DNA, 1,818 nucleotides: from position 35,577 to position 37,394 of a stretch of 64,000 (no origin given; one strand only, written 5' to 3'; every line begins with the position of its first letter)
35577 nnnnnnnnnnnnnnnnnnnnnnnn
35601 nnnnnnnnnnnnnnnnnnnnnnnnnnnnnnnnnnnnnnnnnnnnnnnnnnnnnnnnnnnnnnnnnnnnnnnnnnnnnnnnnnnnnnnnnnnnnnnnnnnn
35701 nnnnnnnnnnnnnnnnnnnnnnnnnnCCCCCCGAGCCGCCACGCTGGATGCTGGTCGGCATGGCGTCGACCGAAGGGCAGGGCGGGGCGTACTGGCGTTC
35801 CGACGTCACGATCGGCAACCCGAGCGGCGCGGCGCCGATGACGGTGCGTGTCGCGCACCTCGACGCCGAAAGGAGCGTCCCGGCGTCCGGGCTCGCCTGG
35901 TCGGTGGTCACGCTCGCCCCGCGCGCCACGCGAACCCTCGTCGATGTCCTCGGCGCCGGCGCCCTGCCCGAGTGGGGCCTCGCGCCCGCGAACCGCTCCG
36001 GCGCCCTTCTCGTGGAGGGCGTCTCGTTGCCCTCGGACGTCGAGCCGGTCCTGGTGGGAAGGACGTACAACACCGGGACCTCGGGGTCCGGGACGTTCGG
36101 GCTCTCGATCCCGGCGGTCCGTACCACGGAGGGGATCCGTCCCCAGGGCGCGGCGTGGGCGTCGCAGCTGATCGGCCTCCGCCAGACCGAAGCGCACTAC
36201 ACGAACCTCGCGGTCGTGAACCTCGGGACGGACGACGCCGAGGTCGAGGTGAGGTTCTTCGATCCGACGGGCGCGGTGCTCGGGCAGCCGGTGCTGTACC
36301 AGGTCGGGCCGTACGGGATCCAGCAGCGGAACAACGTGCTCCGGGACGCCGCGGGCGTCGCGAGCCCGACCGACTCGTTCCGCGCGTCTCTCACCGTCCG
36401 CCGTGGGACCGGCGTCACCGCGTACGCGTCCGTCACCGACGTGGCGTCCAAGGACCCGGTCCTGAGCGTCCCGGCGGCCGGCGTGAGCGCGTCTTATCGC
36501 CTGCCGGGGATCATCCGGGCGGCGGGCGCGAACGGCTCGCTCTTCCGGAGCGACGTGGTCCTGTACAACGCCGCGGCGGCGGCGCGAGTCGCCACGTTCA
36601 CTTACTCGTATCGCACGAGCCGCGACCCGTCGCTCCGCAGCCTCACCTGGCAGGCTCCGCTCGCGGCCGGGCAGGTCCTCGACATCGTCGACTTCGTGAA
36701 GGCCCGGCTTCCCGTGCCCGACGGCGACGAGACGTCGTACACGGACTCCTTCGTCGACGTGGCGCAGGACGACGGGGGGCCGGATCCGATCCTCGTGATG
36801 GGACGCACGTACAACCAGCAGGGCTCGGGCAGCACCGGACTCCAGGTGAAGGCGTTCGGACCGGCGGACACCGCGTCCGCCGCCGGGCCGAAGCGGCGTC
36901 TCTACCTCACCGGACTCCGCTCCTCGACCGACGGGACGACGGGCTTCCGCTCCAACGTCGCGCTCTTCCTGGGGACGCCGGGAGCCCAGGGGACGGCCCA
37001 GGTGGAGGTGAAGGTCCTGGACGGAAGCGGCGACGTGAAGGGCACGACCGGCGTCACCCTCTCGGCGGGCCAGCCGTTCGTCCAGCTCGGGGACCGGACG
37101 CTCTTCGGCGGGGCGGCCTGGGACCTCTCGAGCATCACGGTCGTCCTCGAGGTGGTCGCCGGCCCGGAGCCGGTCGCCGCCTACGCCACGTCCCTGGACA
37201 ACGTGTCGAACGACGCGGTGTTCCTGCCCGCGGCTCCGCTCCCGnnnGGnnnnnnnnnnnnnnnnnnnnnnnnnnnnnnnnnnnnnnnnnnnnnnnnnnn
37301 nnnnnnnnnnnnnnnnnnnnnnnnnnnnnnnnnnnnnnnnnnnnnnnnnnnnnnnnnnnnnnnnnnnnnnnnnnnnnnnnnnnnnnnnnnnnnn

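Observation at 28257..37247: Tandem giant paralogs with duplicated C-terminal modules and a ~370-aa indel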

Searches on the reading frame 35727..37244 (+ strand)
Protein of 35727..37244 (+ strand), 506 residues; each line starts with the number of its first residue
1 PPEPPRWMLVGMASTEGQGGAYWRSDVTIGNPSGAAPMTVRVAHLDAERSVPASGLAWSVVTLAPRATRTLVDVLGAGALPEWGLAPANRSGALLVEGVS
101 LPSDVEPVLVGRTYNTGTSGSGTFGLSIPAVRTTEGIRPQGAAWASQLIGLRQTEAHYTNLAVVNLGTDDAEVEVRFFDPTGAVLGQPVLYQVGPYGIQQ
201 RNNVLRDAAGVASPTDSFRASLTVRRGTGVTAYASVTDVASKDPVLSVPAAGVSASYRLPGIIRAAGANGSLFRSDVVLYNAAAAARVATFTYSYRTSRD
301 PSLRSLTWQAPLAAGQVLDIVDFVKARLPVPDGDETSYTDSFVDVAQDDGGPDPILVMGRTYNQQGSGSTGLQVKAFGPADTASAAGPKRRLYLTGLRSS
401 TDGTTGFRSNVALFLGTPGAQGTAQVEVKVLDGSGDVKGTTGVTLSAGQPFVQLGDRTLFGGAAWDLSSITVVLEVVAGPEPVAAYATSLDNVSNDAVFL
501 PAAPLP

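Call 17: find_homologous_proteins(query=window:35727-37244:+, max_evalue=0.01)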
Query seq(506 aa) (506 aa): 13 proteins with E <= 0.01 among 8000 candidates.
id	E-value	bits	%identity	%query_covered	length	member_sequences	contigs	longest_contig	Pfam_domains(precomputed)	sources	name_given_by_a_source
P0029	7.4e-103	364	42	100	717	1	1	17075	PF00801.27,PF18911.7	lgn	-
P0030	4.9e-95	338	42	99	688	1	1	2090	PF00801.27,PF18911.7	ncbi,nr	ncbi:MAG TPA: PKD domain-containing protein, partial [Thermoanaerobaculia bacterium]|nr:PKD domain-c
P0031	3.3e-84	302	41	99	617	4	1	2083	PF00801.27,PF18911.7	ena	-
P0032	5.0e-84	301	40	100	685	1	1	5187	PF00801.27,PF18911.7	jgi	jgi:hypothetical protein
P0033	1.5e-83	300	40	99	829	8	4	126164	PF00801.27,PF18911.7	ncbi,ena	-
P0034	7.3e-78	281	39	100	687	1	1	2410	PF00801.27,PF18911.7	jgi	-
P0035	1.9e-77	280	39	100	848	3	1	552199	PF22352.3,PF00801.27,PF01436.28,PF18911.7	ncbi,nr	ncbi:MAG: PKD domain-containing protein [Holophagales bacterium]|nr:PKD domain-containing protein [H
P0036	2.6e-77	279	40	100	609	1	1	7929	PF00801.27,PF18911.7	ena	-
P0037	1.1e-73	267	39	100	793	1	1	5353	PF00801.27,PF18911.7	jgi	jgi:PKD repeat protein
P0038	1.2e-30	125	30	99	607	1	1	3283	-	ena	-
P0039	5.4e-24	103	37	45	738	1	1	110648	PF00801.27,PF01436.28,PF25021.2,PF18911.7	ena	-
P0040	1.0e-8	53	28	96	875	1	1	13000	PF00413.31,PF00801.27,PF00041.28,PF18911.7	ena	-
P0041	1.1e-4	40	28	48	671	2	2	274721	-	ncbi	-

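Call 30: predict_structure(alignment_id=A2)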
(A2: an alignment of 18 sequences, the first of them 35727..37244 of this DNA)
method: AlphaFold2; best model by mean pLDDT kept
length: 506 residues; sequences in the alignment: 18
mean_pLDDT: 88.2   pTM: 0.86
mean pLDDT of the five models: 88.2, 87.7, 87.1, 85.1, 85.0
residues with pLDDT >= 90: 271; 70-90: 214; 50-70: 20; < 50: 1
segments of 3 or more residues with pLDDT < 50: none
pLDDT, mean of each block of 10 residues (from residue 1): 83 80 90 93 84 83 94 77 61 91 89 80 81 87 88 94 90 97 97 89 94 95 93 90 86 85 84 92 93 93 93 95 91 86 89 88 83 82 84 92 84 88 94 94 93 91 86 95 92 84 85
secondary structure, 60 per line:
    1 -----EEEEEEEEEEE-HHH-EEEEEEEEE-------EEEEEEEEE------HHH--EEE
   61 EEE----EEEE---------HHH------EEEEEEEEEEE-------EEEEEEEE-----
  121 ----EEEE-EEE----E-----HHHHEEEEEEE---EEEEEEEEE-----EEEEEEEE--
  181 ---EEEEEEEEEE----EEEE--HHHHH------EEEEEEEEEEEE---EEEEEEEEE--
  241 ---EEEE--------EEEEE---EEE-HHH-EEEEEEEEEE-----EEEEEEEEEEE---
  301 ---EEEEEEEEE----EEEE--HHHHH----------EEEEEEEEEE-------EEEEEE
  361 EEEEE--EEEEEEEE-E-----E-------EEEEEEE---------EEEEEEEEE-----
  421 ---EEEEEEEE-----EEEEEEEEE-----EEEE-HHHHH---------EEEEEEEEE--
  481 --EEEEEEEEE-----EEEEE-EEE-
elements in order: E6-16 E22-30 E38-46 E58-63 E68-71 E90-100 E108-115 E125-128 E130-132 H143-146 E147-153 E157-165 E171-178 E184-193 E198-201 H204-208 E215-226 E230-238 E244-247 E256-260 E264-266 E272-281 E287-297 E304-312 E317-320 H323-327 E338-347 E355-365 E368-375 E391-397 E407-415 E424-431 E437-445 E451-454 H456-460 E470-478 E483-491 E497-501 E503-505

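Call 32: find_related_loci(query=window:35727-37244:+, collection=genome_contigs, flank=10000)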
Query window:35727-37244:+ (506 aa) in genome_contigs; peptide patterns used: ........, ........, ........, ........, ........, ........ (x = any residue, [..] = any of these).
213 stretches matched a pattern, but none encodes a relative of the query by tblastn (E <= 1e-3).
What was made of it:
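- Tried and rejected: The first genome scan, using exact peptides from the C-module, found nothing (call 32).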

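Call 35: fold_search(model_id=the predicted structure, library=pdb)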
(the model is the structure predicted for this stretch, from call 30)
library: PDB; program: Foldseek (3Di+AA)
matches with E <= 10: 1396; with E <= 0.001: 59
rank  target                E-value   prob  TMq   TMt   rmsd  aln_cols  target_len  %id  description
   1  7q61_A                1.8e-07  0.47  0.10  0.06  24.8       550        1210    8  Structure of TEV conjugated A2ML1 (A2ML1-TC) (released 2022-04-20)
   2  7o7q_A                1.3e-06  0.44  0.12  0.06  25.5       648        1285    8  (h-alpha2M)4 trypsin-activated state (released 2022-04-13)
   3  2qki_D                1.5e-06  0.41  0.11  0.10  23.6       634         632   11  Human C3c in complex with the inhibitor compstatin (released 2007-08-14)
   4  8enu_G                2.1e-06  0.35  0.11  0.09  23.7       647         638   11  Structure of the C3bB proconvertase in complex with lufaxin (released 2023-08-09)
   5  2wii_A                2.2e-06  0.41  0.12  0.10  23.1       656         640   10  Complement C3b in complex with factor H domains 1-4 (released 2009-06-09)
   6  7b2m_A                2.6e-06  0.54  0.13  0.10  22.7       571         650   12  Cryo-EM structure of complement C4b in complex with nanobody E3 (released 2022-03-02)
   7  2a73_A                4.2e-06  0.44  0.12  0.10  24.2       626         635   10  Human Complement Component C3 (released 2005-09-27)
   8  6rur_A                6.1e-06  0.33  0.11  0.09  23.1       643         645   10  Structure of the SCIN stabilized C3bBb convertase bound to properdin (released 2019-08-21)
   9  7von                  6.1e-06  0.20  0.11  0.05  31.6       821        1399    7  Native alpha-2-macroglobulin monomer (released 2022-11-16)
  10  2win_A                6.5e-06  0.30  0.11  0.10  23.1       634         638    9  C3 convertase (C3bBb) stabilized by SCIN (released 2009-06-09)
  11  5fo7_A                7.3e-06  0.28  0.11  0.10  22.1       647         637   10  Crystal Structure of Human Complement C3b at 2.8 Angstrom resolution (released 2016-04-06)
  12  9u60_E                7.7e-06  0.23  0.11  0.05  23.7       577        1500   10  C3 convertases zymogen C4b2 in loading state (released 2026-01-14)
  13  9fx2                  8.7e-06  0.41  0.12  0.06  22.5       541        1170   10  Structure of methylamine activated CD109 (released 2025-03-19)
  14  9fx3_A                8.7e-06  0.23  0.11  0.06  28.7       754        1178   10  Structure of active human CD109 (released 2025-03-19)
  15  5jpm_A                1.2e-05  0.38  0.12  0.10  22.8       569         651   11  Structure of the complex of human complement C4 with MASP-2 rebuilt using iMDFF (released 2016-08-10)
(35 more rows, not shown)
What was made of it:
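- AF2 model with pLDDT 88 and pTM 0.86, all-beta; the best Foldseek PDB matches are arrays of macroglobulin and other beta-sandwich domains (calls 30, 35). Foldseek TM-scores for the module model are very low (0.1-0.16, call 35). The module pair also matches the beta-sandwich domains of GH2 and rhamnosidase (call 35).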

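Call 36: find_encoding_contigs(protein=P0035, flank=10000, max_places=1)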
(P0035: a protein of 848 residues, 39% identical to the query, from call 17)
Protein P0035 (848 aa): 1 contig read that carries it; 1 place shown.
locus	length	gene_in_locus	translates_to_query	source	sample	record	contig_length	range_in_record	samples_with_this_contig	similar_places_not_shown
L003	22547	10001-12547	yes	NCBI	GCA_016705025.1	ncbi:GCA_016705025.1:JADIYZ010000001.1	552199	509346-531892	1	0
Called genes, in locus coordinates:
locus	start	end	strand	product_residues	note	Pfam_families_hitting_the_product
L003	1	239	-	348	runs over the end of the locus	PF00850:Hist_deacetyl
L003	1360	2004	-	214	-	PF07969:Amidohydro_3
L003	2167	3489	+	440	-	-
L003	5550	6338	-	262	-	PF06727:DUF1207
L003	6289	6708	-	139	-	-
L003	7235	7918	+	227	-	PF07920:DUF1684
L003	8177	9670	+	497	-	PF24684:Vgb_lyase (faint), PF02393:US22 (faint), PF08450:SGL (faint), PF01436:NHL (weak), PF25021:TEN_NHL (weak), PF01436:NHL (weak), PF25021:TEN_NHL (weak), PF01436:NHL (weak), +2 more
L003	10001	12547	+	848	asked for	PF01436:NHL (weak), PF22352:K319L-like_PKD (faint), PF00801:PKD, PF18911:PKD_4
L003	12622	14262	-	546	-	PF01293:PEPCK_ATP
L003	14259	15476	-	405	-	PF00155:Aminotran_1_2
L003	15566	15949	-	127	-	-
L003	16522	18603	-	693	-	PF01433:Peptidase_M1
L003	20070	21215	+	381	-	-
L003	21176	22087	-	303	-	PF14378:PAP2_3, PF01569:PAP2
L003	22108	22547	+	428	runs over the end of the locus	PF24961:NfeD_membrane, PF01957:NfeD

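Call 37: find_encoding_contigs(protein=P0033, flank=10000, max_places=1)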
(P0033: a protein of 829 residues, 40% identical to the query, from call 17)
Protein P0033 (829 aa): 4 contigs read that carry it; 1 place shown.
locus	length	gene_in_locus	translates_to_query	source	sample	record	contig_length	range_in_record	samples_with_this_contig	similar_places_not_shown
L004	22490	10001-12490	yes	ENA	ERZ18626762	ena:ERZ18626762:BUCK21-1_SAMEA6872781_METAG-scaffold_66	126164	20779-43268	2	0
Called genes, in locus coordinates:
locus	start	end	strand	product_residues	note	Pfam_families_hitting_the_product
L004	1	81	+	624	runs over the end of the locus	-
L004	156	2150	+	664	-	PF02838:Glyco_hydro_20b (weak), PF14845:Glycohydro_20b2 (weak), PF00728:Glyco_hydro_20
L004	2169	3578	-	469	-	PF00498:FHA, PF16697:Yop-YscD_cpl, PF00498:FHA, PF01740:STAS, PF13466:STAS_2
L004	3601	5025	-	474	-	PF13506:Glyco_transf_21 (faint), PF03142:Chitin_synth_2 (faint), PF00535:Glycos_transf_2, PF10111:Glyco_tranf_2_2 (faint), PF13641:Glyco_tranf_2_3, PF00535:Glycos_transf_2, PF13632:Glyco_trans_2_3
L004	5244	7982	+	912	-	PF00069:Pkinase, PF07714:PK_Tyr_Ser-Thr, PF03781:FGE-sulfatase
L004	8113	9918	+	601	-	PF00501:AMP-binding, PF23562:AMP-binding_C_3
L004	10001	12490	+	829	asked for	PF00801:PKD, PF18911:PKD_4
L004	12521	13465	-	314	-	PF00535:Glycos_transf_2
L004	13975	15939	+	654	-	PF02824:TGS (weak), PF07973:tRNA_SAD, PF00587:tRNA-synt_2b, PF03129:HGTP_anticodon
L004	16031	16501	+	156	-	PF05198:IF3_N, PF00707:IF3_C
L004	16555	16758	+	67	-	PF01632:Ribosomal_L35p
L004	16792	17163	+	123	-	PF00453:Ribosomal_L20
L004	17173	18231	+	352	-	PF02912:Phe_tRNA-synt_N, PF01409:tRNA-synt_2d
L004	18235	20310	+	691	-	PF03483:B3_4, PF03484:B5, PF17759:tRNA_synthFbeta, PF03147:FDX-ACB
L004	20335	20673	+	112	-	PF06005:ZapB (faint)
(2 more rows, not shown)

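Call 38: find_encoding_contigs(protein=P0029, flank=10000, max_places=1)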
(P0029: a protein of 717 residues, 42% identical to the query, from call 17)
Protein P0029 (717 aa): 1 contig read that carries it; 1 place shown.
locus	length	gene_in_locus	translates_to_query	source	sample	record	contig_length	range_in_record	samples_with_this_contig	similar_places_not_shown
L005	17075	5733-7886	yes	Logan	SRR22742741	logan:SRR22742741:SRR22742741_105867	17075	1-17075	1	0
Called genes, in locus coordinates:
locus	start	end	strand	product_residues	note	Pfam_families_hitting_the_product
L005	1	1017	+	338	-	?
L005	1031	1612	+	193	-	PF00355:Rieske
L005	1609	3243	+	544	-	PF00033:Cytochrome_B, PF13631:Cytochrom_B_N_2, PF00032:Cytochrom_B_C, PF00034:Cytochrom_C (faint), PF13442:Cytochrome_CBB3 (faint), PF02433:FixO (weak)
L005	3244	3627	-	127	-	PF20161:VpsR (weak), PF00072:Response_reg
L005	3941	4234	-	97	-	PF00216:Bac_DNA_binding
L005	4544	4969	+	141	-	PF06491:Disulph_isomer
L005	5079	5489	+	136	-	-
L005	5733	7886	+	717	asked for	PF18911:PKD_4, PF00801:PKD (weak)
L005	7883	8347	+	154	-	-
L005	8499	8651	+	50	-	PF18919:DUF5670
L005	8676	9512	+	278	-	PF13369:Transglut_core2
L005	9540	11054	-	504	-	PF02310:B12-binding, PF04055:Radical_SAM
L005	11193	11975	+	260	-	-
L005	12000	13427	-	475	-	PF13660:DUF4147, PF05161:MOFRL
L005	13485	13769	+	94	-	-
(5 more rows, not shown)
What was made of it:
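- Tried and rejected: Rejected because three shorter module-pair proteins lie in unrelated contexts (calls 36-38).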

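Call 69: search_protein_representatives(alignment_id=A7)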
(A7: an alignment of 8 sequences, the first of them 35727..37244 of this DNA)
Query: 8 sequences, 498 profile positions. Proteins with E-value up to 0.001 (for the whole library): 8008; up to 1e-10: 5922; up to 1e-30: 2219. The best 150 are listed.
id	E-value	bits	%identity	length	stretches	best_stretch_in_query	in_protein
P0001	1.1e-204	697.2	-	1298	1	1-496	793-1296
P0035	1.5e-204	696.8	-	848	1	1-498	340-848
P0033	1.5e-196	670.4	-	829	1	6-498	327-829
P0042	1.3e-186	637.7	-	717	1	1-497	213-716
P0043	2.8e-179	613.4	-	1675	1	1-498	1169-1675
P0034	2.9e-178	610.1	-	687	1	1-498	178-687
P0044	1.1e-176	604.9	-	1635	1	1-498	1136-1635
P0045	1.3e-175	601.3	-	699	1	1-498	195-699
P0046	4.1e-170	583.2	-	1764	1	1-498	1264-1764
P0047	7.2e-168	575.8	-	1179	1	4-498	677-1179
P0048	3.1e-164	563.8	-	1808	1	1-498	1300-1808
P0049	9.2e-164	562.2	-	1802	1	5-498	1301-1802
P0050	2.9e-163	560.6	-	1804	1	1-496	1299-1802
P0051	3.2e-163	560.4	-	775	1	1-498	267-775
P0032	1.8e-160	551.4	-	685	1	1-498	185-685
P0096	6.8e-84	298.8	-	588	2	3-293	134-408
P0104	3.1e-82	293.3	-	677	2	9-290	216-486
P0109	2.0e-81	290.7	-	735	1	3-496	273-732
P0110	2.5e-81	290.3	-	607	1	4-495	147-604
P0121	1.7e-80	287.6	-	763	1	4-494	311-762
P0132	7.1e-79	282.2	-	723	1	2-494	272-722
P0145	7.7e-78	278.8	-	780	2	6-294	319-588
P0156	4.0e-77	276.5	-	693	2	5-244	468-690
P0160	1.2e-76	274.9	-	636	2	3-288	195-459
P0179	8.8e-76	272.0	-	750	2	5-282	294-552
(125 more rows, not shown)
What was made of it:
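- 8,008 cluster representatives match at E <= 1e-3 (call 69).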

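Call 73: search_protein_families(library=pfam, alignment_id=A9, max_evalue=0.001)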
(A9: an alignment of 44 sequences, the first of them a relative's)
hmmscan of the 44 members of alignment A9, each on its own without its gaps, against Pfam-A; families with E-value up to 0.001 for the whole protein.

A. member 1, P0080 (1134 aa): 3 families
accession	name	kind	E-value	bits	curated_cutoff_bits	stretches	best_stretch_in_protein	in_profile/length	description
PF18911.6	PKD_4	-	4.6e-46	155.2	27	3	610-671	23-84/85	PKD domain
PF00801.26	PKD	-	6.1e-36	122.7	23.5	3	596-669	2-79/80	PKD domain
PF00413.30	Peptidase_M10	-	0.00018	21.9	24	1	352-411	105-158/159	Matrixin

B. families by the number of members that match (of 44 scanned): 42 families (the first 25 are shown)
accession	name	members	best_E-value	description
PF18911.6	PKD_4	17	9.5e-48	PKD domain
PF00801.26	PKD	17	4.3e-37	PKD domain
PF18986.5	DUF5719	12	1.7e-08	Family of unknown function (DUF5719)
PF00041.27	fn3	7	7.5e-27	Fibronectin type III domain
PF00413.30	Peptidase_M10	7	1e-09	Matrixin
PF03781.23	FGE-sulfatase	4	5.3e-44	Sulfatase-modifying factor enzyme 1-like domain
PF08309.17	LVIVD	3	1.3e-53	LVIVD repeat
PF09826.15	Beta_propel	3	1.5e-08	Beta propeller domain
PF00082.27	Peptidase_S8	2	2.6e-35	Subtilase family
PF04151.21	PPC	2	6.1e-27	Bacterial pre-peptidase C-terminal domain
PF10342.15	Kre9_KNH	2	1.3e-22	Kre9/KNH-like N-terminal Ig-like domain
PF01483.27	P_proprotein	2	8.4e-10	Proprotein convertase P-domain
PF18981.6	InlK_D3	2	1.2e-05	Internalin K domain (D3/D4)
PF25059.1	FN3_DSCAM-DSCAML_C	2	3.8e-05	DSCAM/DSCAML C-terminal Fn3-like domain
PF12799.13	LRR_4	1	1.6e-16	Leucine Rich repeats (2 copies)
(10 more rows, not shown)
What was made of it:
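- Closest known: Pfam DUF5719. Same: Twelve of 44 members give weaker hits (call 73).
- N-terminal partners include PKD, fn3, M10 and S8 peptidases, FGE-sulfatase and LVIVD domains (call 73). The C-module pair is shared with peptidases and other cargo-like proteins (call 73).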

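Call 74: search_protein_families(library=pfam, proteins=[P0110, P0104, P0096, P0160, P0156, P0109, P0132, P0121, P0145, P0179], max_evalue=0.01)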
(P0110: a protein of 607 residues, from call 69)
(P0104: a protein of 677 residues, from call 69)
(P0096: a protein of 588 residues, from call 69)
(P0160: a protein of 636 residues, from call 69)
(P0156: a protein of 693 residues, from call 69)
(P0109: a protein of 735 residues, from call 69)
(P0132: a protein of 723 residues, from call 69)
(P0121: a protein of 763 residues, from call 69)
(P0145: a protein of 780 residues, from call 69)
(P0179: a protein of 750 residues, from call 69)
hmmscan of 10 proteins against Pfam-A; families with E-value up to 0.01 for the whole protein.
P0110 (607 aa): 1 family
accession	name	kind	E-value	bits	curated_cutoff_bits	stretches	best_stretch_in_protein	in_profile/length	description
PF18986.5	DUF5719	-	0.00019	21.1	26.2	0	395-464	64-131/319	Family of unknown function (DUF5719)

P0104 (677 aa): 1 family
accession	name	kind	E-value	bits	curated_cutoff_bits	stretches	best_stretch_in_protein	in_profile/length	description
PF04151.21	PPC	-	4.4e-07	31.1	25.9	1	65-130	1-69/70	Bacterial pre-peptidase C-terminal domain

P0096 (588 aa): 0 families

P0160 (636 aa): 4 families
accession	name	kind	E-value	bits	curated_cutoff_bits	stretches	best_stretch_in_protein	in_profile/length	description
PF18911.6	PKD_4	-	2.3e-33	114.5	27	2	45-106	24-85/85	PKD domain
PF00801.26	PKD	-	3.6e-27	94.6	23.5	2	126-190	12-80/80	PKD domain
PF18986.5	DUF5719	-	2.6e-08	33.8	26.2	1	215-428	64-271/319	Family of unknown function (DUF5719)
PF18981.6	InlK_D3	-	2e-05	25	25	0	162-190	44-73/75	Internalin K domain (D3/D4)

P0156 (693 aa): 2 families
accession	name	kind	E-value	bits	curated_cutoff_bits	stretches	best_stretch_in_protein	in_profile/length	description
PF18986.5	DUF5719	-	1.2e-07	31.7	26.2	1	372-616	66-299/319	Family of unknown function (DUF5719)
PF19190.6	BACON_2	-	0.001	19.3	25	1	157-201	34-82/94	Viral BACON domain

P0109 (735 aa): 2 families
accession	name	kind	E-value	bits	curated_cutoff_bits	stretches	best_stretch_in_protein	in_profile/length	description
PF03781.23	FGE-sulfatase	-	1.8e-42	146.2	23.3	1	1-243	5-254/255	Sulfatase-modifying factor enzyme 1-like domain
PF18986.5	DUF5719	-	2.2e-05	24.2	26.2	0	519-677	170-310/319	Family of unknown function (DUF5719)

P0132 (723 aa): 4 families
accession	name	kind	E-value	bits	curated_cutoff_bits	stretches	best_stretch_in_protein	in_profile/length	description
PF18911.6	PKD_4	-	1.3e-29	102.5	27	2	204-261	25-82/85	PKD domain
PF00801.26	PKD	-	1.5e-21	76.6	23.5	2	191-254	3-72/80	PKD domain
PF00413.30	Peptidase_M10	-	1.5e-08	35.1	24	1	35-84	106-158/159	Matrixin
PF13688.12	Reprolysin_5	-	0.00058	20.6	27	1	18-59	116-163/196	Metallo-peptidase family M12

P0121 (763 aa): 2 families
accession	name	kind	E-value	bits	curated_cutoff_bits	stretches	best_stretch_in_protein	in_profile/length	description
PF18911.6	PKD_4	-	1.3e-47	160.2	27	3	247-305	25-83/85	PKD domain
PF00801.26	PKD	-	6.7e-32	109.8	23.5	3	65-136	4-80/80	PKD domain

P0145 (780 aa): 0 families

P0179 (750 aa): 0 families
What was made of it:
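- On DUF5719 (PF18986): The only link is transitive: superfamily members P0160 and P0156 pass the cut-off (call 74).
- Closest known: Pfam DUF5719. Same: Distant members of the C-module superfamily exceed the DUF5719 gathering score over the module (P0160 33.8 bits, P0156 31.7 bits, cut-off 26.2; call 74).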

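Call 85: search_solved_structures(query=A7, max_evalue=10)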
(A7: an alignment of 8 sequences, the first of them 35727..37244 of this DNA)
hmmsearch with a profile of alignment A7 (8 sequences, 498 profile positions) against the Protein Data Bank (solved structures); distinct sequences matched with E-value up to 10: 2.
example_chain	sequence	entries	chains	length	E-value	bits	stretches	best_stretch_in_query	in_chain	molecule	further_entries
8zpi_A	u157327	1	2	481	0.33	12.8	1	54-148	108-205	Diaminobutyrate-2-oxoglutarate transaminase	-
8a3d_b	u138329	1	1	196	1.5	10.6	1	415-475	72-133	Ribosomal protein uL29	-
